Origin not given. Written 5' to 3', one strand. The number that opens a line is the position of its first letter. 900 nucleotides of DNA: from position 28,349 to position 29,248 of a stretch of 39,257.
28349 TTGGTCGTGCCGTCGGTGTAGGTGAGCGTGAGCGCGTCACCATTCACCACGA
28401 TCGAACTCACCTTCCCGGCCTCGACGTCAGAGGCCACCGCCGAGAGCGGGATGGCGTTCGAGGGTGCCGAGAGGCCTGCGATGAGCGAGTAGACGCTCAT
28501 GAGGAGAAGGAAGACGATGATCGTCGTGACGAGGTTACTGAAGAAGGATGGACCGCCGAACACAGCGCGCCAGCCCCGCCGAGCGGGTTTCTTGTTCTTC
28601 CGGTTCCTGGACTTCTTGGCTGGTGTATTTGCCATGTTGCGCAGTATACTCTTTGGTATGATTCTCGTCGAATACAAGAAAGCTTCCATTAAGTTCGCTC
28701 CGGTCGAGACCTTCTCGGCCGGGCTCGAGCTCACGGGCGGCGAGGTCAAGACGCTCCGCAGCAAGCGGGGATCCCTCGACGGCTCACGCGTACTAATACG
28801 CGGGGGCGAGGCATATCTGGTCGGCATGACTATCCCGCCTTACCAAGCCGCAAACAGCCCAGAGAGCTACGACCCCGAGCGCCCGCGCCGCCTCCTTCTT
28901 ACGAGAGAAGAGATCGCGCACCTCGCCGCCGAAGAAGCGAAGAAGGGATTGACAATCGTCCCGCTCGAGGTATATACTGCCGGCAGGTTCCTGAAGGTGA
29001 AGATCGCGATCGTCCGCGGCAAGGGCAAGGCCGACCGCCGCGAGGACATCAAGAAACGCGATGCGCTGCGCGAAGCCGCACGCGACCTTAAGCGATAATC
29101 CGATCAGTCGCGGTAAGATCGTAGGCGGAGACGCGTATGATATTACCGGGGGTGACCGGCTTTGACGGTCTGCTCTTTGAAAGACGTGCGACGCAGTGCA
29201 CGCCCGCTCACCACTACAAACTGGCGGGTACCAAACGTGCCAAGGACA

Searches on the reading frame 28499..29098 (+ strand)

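Call 7: search_protein_families(library=pfam, proteins=[window:28499-29098:+], max_evalue=0.01)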
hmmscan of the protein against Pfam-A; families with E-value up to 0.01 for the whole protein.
window:28499-29098:+ (199 aa): 1 family
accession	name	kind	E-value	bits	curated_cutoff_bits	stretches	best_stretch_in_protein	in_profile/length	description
PF01668.23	SmpB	-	6.9e-40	136.7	27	1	58-198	3-142/143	SmpB protein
